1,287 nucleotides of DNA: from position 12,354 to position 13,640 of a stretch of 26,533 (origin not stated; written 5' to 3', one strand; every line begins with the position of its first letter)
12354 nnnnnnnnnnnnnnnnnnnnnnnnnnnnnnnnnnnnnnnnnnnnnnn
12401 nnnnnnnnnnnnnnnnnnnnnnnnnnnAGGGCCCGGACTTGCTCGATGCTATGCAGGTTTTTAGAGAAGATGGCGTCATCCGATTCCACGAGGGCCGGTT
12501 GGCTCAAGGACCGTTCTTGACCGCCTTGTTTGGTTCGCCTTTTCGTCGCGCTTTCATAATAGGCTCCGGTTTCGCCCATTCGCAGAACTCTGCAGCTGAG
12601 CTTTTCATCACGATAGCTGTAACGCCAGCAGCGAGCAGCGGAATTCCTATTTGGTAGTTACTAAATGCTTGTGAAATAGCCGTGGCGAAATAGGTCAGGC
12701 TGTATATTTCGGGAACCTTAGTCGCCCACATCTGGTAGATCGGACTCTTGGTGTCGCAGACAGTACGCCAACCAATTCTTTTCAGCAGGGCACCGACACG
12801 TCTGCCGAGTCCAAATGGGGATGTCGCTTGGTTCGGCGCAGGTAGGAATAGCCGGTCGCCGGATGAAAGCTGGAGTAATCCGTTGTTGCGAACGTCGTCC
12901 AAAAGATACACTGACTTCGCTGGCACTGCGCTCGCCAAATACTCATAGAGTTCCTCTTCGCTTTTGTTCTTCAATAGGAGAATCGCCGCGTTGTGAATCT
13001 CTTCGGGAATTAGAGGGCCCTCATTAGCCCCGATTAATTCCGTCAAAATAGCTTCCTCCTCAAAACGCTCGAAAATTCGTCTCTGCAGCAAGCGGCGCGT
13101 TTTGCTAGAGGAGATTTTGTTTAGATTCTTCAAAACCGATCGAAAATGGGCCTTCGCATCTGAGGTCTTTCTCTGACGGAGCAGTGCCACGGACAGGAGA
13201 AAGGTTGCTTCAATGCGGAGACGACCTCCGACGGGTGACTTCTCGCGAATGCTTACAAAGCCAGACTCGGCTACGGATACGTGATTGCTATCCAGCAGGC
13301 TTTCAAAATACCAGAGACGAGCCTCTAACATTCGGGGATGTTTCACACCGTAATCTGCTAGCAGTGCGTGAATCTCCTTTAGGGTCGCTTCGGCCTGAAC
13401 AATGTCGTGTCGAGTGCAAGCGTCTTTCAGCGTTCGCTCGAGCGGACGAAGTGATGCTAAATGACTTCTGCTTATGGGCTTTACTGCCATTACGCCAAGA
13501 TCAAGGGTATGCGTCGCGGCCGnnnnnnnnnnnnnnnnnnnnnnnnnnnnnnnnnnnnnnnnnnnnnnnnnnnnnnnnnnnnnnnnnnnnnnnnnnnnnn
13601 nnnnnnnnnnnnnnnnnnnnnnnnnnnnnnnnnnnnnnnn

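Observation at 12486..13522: Single orphan gene riding directly behind glmS (cassette C)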

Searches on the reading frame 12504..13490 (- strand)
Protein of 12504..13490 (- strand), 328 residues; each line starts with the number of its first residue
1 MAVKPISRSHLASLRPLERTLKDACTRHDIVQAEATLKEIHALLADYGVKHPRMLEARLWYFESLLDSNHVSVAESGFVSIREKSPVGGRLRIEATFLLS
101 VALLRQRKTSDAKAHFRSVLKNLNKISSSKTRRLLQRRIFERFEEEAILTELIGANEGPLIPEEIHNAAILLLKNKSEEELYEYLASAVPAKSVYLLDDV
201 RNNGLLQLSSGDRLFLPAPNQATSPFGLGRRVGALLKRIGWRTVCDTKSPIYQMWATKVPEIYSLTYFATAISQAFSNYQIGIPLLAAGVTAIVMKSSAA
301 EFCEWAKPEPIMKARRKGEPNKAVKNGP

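Call 6: search_protein_families(library=pfam, proteins=[window:12504-13490:-], max_evalue=1)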
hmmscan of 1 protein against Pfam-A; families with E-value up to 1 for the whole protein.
window:12504-13490:- (328 aa): 0 families

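Call 7: search_protein_families(library=padloc, proteins=[window:12504-13490:-], max_evalue=1)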
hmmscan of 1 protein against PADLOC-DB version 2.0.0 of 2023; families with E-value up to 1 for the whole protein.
window:12504-13490:- (328 aa): 0 families

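Call 8: search_protein_families(library=ncbifam, proteins=[window:12504-13490:-], max_evalue=1)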
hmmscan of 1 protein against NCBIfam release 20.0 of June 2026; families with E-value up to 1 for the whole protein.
window:12504-13490:- (328 aa): 1 family
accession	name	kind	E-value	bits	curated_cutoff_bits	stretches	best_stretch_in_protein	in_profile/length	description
TIGR02795.1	tol_pal_ybgF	equivalog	0.04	14.5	90.1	1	72-125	19-71/119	tol-pal system protein YbgF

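Call 9: search_solved_structures(query=window:12504-13490:-, max_evalue=10)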
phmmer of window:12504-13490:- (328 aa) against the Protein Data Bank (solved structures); distinct sequences matched with E-value up to 10: 1.
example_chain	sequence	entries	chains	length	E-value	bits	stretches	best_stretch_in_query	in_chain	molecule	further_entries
3bwl_A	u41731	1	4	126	0.037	16.6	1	17-106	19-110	Sensor protein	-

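Call 10: find_homologous_proteins(query=window:12504-13490:-, max_evalue=0.001)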
Query window:12504-13490:- (328 aa): 13 proteins with E <= 0.001 among 7468 candidates.
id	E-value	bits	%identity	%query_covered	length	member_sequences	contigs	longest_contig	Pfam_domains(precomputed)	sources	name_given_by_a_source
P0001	1.1e-211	719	100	100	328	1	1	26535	-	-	-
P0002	2.5e-177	607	86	97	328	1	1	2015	-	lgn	-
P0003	4.0e-120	419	61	97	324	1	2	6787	-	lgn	-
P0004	2.8e-102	360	55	96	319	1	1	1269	-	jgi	jgi:hypothetical protein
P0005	3.4e-102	360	54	96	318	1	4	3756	-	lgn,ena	-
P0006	5.5e-99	349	52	96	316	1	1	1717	-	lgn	-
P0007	4.7e-90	320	51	95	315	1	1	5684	-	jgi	jgi:hypothetical protein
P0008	1.2e-85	306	48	94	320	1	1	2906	-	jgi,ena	-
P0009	3.0e-85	304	48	97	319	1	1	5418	-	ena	-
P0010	2.8e-74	268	45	92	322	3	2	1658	-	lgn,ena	-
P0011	1.2e-71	260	41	97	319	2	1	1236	-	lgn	-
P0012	3.7e-70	255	42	92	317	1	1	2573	-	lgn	-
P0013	6.9e-68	247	79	45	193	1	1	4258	-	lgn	-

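Call 12: find_encoding_contigs(protein=P0003, flank=10000)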
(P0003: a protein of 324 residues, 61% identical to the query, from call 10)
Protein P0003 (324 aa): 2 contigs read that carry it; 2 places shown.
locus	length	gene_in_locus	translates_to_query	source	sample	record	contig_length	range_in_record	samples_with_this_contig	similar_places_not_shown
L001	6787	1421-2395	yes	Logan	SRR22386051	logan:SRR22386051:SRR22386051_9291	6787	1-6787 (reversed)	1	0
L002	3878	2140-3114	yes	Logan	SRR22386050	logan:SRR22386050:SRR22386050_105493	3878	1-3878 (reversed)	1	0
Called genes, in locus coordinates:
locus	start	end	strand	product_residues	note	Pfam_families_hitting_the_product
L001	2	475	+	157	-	?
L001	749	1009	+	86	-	-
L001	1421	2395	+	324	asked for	-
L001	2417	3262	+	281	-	-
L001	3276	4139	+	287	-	PF11185:DUF2971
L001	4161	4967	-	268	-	PF18928:DUF5677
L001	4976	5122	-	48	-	-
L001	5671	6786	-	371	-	?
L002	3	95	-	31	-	?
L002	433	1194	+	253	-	-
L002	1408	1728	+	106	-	-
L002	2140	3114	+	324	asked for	-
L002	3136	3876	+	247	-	?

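Call 13: find_encoding_contigs(protein=P0007, flank=10000)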
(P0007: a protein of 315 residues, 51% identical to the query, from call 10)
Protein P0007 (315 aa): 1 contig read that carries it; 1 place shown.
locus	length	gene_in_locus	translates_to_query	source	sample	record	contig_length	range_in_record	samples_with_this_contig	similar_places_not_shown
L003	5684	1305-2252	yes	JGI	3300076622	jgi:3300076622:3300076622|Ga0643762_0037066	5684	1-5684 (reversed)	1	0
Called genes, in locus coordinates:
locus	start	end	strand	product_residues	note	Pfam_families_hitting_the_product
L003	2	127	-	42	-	?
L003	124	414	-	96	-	PF12728:HTH_17 (weak)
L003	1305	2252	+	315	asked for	-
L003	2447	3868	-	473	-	-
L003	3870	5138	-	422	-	-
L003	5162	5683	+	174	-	?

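Call 14: find_encoding_contigs(protein=P0009, flank=10000)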
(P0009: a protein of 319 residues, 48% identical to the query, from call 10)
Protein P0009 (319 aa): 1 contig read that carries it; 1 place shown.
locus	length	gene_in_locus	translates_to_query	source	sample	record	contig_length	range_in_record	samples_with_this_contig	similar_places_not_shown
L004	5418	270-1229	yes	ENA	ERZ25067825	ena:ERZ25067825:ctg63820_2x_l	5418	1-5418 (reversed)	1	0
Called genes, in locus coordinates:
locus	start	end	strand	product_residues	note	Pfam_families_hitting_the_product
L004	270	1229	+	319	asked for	-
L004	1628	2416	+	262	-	PF01427:Peptidase_M15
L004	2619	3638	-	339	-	PF01210:NAD_Gly3P_dh_N, PF02558:ApbA (weak), PF07479:NAD_Gly3P_dh_C, PF20618:GPD_NAD_C_bact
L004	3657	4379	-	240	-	PF02660:G3P_acyltransf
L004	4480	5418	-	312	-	?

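Call 15: find_encoding_contigs(protein=P0013, flank=10000)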
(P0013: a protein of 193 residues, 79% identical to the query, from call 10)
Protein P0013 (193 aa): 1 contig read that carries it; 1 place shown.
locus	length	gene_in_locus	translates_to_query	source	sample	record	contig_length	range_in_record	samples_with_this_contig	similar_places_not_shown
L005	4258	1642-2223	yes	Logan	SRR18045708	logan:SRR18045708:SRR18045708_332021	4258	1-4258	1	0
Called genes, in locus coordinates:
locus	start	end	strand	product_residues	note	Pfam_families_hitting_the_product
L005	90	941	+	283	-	PF00702:Hydrolase (faint), PF02358:Trehalose_PPase (faint), PF08282:Hydrolase_3, PF05116:S6PP (weak)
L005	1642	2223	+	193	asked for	-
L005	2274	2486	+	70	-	-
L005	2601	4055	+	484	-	-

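Call 16: find_encoding_contigs(protein=P0005, flank=10000)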
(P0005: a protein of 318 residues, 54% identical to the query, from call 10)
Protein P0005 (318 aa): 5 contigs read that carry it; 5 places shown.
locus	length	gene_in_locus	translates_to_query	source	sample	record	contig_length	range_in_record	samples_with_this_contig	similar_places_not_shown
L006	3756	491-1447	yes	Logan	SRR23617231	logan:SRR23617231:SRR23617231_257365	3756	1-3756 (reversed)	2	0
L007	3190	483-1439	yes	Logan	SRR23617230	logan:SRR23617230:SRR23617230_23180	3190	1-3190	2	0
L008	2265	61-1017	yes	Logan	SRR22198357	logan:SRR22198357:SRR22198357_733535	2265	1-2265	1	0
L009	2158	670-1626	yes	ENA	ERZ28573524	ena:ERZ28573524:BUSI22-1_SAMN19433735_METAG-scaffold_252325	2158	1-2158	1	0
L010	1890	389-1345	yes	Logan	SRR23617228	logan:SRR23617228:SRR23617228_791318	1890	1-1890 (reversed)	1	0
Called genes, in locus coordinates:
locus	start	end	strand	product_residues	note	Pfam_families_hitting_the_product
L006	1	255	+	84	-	?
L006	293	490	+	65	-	-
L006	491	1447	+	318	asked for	-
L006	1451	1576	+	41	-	-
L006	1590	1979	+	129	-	PF00581:Rhodanese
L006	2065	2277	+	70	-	-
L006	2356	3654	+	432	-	PF22244:GCE_fung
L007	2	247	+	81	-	?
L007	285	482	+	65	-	-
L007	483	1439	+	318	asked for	-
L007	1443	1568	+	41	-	-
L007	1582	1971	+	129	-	PF00581:Rhodanese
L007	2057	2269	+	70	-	-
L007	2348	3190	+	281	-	?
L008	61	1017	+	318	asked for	-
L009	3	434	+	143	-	?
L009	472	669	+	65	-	-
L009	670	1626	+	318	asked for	-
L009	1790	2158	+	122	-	PF00581:Rhodanese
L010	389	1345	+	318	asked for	-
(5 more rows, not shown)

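Call 17: find_encoding_contigs(protein=P0008, flank=10000)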
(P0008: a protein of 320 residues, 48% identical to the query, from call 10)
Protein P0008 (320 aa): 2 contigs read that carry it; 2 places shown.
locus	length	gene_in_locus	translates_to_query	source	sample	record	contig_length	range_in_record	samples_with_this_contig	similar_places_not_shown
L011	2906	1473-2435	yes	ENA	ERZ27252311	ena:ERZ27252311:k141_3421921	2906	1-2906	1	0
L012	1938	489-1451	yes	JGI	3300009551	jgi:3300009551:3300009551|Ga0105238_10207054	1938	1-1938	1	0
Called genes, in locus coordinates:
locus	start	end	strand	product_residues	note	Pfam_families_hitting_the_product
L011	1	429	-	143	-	?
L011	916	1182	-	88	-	-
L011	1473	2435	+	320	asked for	-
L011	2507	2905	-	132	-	?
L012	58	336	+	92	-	-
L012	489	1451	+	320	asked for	-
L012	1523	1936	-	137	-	?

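Call 18: find_encoding_contigs(protein=P0002, flank=10000)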
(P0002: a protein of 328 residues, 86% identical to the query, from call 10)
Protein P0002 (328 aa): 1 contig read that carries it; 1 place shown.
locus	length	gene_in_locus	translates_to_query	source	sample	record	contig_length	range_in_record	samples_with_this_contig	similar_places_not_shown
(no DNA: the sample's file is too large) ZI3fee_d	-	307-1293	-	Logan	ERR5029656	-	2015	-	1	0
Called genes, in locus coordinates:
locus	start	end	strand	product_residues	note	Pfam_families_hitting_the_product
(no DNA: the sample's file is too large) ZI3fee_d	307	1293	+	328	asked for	-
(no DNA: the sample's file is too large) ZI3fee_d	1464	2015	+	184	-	?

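Call 25: find_related_loci(query=A1, collection=genome_contigs, flank=10000)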
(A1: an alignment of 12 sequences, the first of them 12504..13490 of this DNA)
Query A1 (328 aa) in genome_contigs; peptide patterns used: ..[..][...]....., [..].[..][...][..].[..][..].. (x = any residue, [..] = any of these).
101 stretches matched a pattern; 31 encode a relative of the query (tblastn E <= 1e-3); 30 distinct loci.
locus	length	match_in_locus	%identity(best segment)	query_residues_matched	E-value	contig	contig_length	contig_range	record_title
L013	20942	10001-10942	54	4-318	7e-109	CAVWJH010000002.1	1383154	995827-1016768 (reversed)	MAG: uncultured Verrucomicrobiae bacterium isolate MFD05502.bin.2.46 genome assembly, contig: contig_4447, whole genome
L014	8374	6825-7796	48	5-326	8e-96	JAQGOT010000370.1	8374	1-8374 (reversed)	MAG: Pedosphaera sp. isolate RYN_620 scaffold_105277, whole genome shotgun sequence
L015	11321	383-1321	45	5-317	3e-88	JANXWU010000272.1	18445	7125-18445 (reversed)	MAG: Spartobacteria bacterium isolate GL140_2_metabat_269_sub GL140_2_k141_1418368, whole genome shotgun sequence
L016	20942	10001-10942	43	1-315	7e-84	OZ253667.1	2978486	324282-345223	MAG: Pseudomonadales bacterium isolate 63016862-6bb9-48ac-953a-1078e37594a0 genome assembly, chromosome: 1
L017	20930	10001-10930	42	1-312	8e-83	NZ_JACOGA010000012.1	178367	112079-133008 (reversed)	Undibacterium flavidum strain LX15W 12, whole genome shotgun sequence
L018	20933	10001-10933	42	1-312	7e-83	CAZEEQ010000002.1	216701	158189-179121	MAG TPA_asm: uncultured Paraperlucidibaca sp. isolate binchicken_co328_94 genome assembly, contig: NODE_35_length_216701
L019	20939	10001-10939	42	1-314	1e-82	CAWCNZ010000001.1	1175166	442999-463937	MAG: uncultured beta proteobacterium isolate MFD03899.bin.2.29 genome assembly, contig: contig_152, whole genome shotgun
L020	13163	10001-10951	42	1-317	4e-82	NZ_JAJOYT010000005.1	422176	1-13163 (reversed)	Rheinheimera faecalis strain YR1 5, whole genome shotgun sequence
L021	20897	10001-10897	43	13-312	9e-82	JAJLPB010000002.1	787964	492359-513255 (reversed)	Rugamonas sp. A1-17 2, whole genome shotgun sequence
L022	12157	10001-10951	40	1-317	2e-80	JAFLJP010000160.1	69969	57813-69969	MAG: Gammaproteobacteria bacterium isolate MC-02 c_000001246862, whole genome shotgun sequence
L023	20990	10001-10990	40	1-328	5e-80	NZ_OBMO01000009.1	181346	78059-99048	Alloalcanivorax xenomutans strain JC109, whole genome shotgun sequence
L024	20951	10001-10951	41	1-317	1e-79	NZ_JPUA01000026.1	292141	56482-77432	Halomonas campaniensis strain SK03 Sundar_PE_Contig_26, whole genome shotgun sequence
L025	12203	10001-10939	41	1-314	4e-79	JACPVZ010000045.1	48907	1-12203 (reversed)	MAG: Nitrosomonadales bacterium isolate NC_groundwater_798_Pr6_B-0.1um_59_10 kurt_kritikos_18_scaffold_134683, whole gen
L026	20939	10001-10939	40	6-319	9e-79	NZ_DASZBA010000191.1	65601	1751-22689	MAG: Noviherbaspirillum sp. isolate SMAG_U6402 k141_6102, whole genome shotgun sequence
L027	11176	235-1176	40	1-315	4e-78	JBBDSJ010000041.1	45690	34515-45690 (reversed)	MAG: Gammaproteobacteria bacterium isolate LejiaC_53_47 Lejia_C_1886_length_45690_cov_27, whole genome shotgun sequence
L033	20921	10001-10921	42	11-317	3e-73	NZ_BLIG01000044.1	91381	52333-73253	Alteromonas sp. KUL106 sequence044, whole genome shotgun sequence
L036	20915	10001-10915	41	11-315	2e-70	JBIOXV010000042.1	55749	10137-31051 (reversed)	MAG: Thermoanaerobaculia bacterium isolate MAG047 k127_2233428, whole genome shotgun sequence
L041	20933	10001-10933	43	1-312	2e-86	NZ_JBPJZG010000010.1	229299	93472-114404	Variovorax sp. LT1R20 NODE_10_length_229299_cov_28.120162, whole genome shotgun sequence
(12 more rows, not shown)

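Call 31: predict_structure(alignment_id=A1)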
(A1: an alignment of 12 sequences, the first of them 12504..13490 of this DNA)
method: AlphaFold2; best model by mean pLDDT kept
length: 328 residues; sequences in the alignment: 12
mean_pLDDT: 87.2   pTM: 0.84
mean pLDDT of the five models: 87.2, 86.7, 86.4, 85.5, 82.8
residues with pLDDT >= 90: 180; 70-90: 127; 50-70: 7; < 50: 14
segments of 3 or more residues with pLDDT < 50: 317-328
pLDDT, mean of each block of 10 residues (from residue 1): 87 96 87 97 94 94 90 96 91 95 95 94 88 88 92 92 96 92 93 92 85 78 84 83 81 87 86 90 94 89 80 50 31
secondary structure, 60 per line:
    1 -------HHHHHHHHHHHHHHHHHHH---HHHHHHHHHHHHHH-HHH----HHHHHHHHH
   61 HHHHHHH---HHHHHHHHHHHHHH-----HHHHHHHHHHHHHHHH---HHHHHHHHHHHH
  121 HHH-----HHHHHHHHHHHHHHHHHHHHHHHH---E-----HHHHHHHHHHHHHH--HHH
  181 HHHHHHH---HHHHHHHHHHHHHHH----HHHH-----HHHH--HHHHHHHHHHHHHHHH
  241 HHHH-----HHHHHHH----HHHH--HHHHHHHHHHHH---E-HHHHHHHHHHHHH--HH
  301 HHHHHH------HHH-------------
elements in order: H8-26 H30-43 H52-67 H71-84 H90-105 H109-123 H129-152 H162-175 H178-187 H191-205 H210-213 H219-222 H225-244 H250-256 H261-264 H267-278 H284-296 H299-306

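Call 34: search_protein_families(library=pfam, alignment_id=A2, max_evalue=0.00001)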
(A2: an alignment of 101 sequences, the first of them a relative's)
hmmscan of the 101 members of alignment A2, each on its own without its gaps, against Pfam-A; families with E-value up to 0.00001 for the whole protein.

A. member 1, L001:677-1006:+ (110 aa): 0 families

B. families by the number of members that match (of 101 scanned): 76 families (the first 25 are shown)
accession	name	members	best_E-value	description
PF00589.27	Phage_integrase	4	6.9e-56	Phage integrase family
PF13175.12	AAA_15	3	1.3e-24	AAA ATPase domain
PF04055.27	Radical_SAM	3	1.6e-21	Radical SAM superfamily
PF13166.12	AAA_13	2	1.7e-146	AAA domain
PF22022.2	Phage_int_M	2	2.7e-24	Phage integrase central domain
PF02579.22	Nitro_FeMo-Co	2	6.9e-20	Dinitrogenase iron-molybdenum cofactor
PF13304.12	AAA_21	2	2.3e-17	AAA domain, putative AbiEii toxin, Type IV TA system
PF02463.25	SMC_N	2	1e-15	RecF/RecN/SMC N terminal domain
PF13476.12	AAA_23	2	5.2e-08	AAA domain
PF12837.12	Fer4_6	2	5.2e-06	4Fe-4S binding domain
PF02233.22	PNTB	1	4.6e-187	NAD(P) transhydrogenase beta subunit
PF00331.26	Glyco_hydro_10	1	1.9e-96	Glycosyl hydrolase family 10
PF11794.13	HpaB_N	1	9.9e-88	4-hydroxyphenylacetate 3-hydroxylase N terminal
PF11071.14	Nuc_deoxyri_tr3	1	6.8e-64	Nucleoside 2-deoxyribosyltransferase YtoQ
PF04375.19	HemX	1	5.9e-61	HemX, putative uroporphyrinogen-III C-methyltransferase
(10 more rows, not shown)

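Call 35: fold_search(model_id=the predicted structure, library=pdb)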
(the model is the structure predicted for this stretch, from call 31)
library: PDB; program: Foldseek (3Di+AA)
matches with E <= 10: 1218; with E <= 0.001: 0
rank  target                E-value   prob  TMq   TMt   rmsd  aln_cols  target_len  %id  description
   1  4y6c                  9.7e-03  1.00  0.37  0.54  11.9       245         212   13  Q17M crystal structure of Podosopora anserina putative kinesin light chain nearly identical TPR-like repeats (released 2015-10-07)
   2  4y6w                  1.1e-02  1.00  0.36  0.53  11.3       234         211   13  Crystal structure of Podosopora anserina putative kinesin light chain nearly identical TPR-like repeats (released 2015-10-07)
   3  6fv0_A                1.8e-02  1.00  0.33  0.40  13.4       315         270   14  Crystal structure of the TPR domain of KLC1 in complex with the C-terminal peptide of torsinA (released 2018-03-28)
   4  6swu_D                2.2e-02  1.00  0.37  0.42  13.3       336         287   13  Crystal structure of the TPR domain of KLC1 in complex with an engineered high-affinity cargo peptide. (released 2020-09-30)
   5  6swu_E                2.5e-02  1.00  0.38  0.44  14.2       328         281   14  Crystal structure of the TPR domain of KLC1 in complex with an engineered high-affinity cargo peptide. (released 2020-09-30)
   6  6fuz_A                2.8e-02  1.00  0.33  0.40  13.6       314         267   15  Crystal structure of the TPR domain of KLC1 in complex with the C-terminal peptide of JIP1 (released 2018-05-02)
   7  6t46_G                2.8e-02  0.99  0.36  0.33  15.9       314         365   12  Structure of the Rap conjugation gene regulator of the plasmid pLS20 in complex with the Phr* peptide (released 2020-06-24)
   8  6t3h_B                2.8e-02  0.99  0.32  0.30  15.4       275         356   13  Structure of the Rap conjugation gene regulator of the plasmid pLS20 in apo form (released 2020-06-24)
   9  6swu_C                3.2e-02  1.00  0.36  0.41  13.2       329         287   14  Crystal structure of the TPR domain of KLC1 in complex with an engineered high-affinity cargo peptide. (released 2020-09-30)
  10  6ejn_A                3.2e-02  0.99  0.33  0.39  16.5       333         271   14  The KLC2 TPR domain bound to the JIP3 leucine zipper domain (released 2018-09-05)
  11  5ojf_A                3.2e-02  0.98  0.29  0.36  17.8       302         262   15  Crystal Structure of KLC2-TPR domain (fragment [A1-B6] (released 2017-10-11)
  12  6swu_B                3.3e-02  0.99  0.35  0.39  14.5       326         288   15  Crystal structure of the TPR domain of KLC1 in complex with an engineered high-affinity cargo peptide. (released 2020-09-30)
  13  6ejn_B                3.9e-02  0.99  0.34  0.41  17.2       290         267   13  The KLC2 TPR domain bound to the JIP3 leucine zipper domain (released 2018-09-05)
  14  6swu_A                4.1e-02  0.99  0.37  0.40  13.7       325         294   13  Crystal structure of the TPR domain of KLC1 in complex with an engineered high-affinity cargo peptide. (released 2020-09-30)
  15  8jal_A                4.5e-02  0.99  0.41  0.26  12.2       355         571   13  Structure of CRL2APPBP2 bound with RxxGP degron (dimer) (released 2023-10-18)
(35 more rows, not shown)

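Call 37: search_protein_representatives(alignment_id=A1)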
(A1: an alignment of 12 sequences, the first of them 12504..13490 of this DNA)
Query: 12 sequences, 318 profile positions. Proteins with E-value up to 0.001 (for the whole library): 233; up to 1e-10: 199; up to 1e-30: 119. The best 150 are listed.
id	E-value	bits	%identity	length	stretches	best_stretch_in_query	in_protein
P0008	6.8e-144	494.9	-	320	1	1-317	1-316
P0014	8.7e-126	435.4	-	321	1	6-316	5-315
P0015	2.8e-123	427.2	-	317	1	3-312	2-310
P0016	2.1e-119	414.4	-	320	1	1-316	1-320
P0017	1.6e-118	411.6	-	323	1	3-316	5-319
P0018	1.3e-107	375.7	-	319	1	4-316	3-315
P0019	1.2e-98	346.3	-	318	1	3-311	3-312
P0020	1.1e-94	333.3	-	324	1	5-315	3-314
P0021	2.4e-92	325.5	-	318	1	99-317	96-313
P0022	9.8e-90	317.0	-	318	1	2-312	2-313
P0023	1.6e-87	309.7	-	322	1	3-314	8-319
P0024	1.2e-84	300.3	-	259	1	66-315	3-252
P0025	2.7e-84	299.1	-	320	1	1-316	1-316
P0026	9.0e-83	294.1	-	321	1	5-315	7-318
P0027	5.4e-82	291.5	-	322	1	7-315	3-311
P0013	5.2e-61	222.6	-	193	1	42-190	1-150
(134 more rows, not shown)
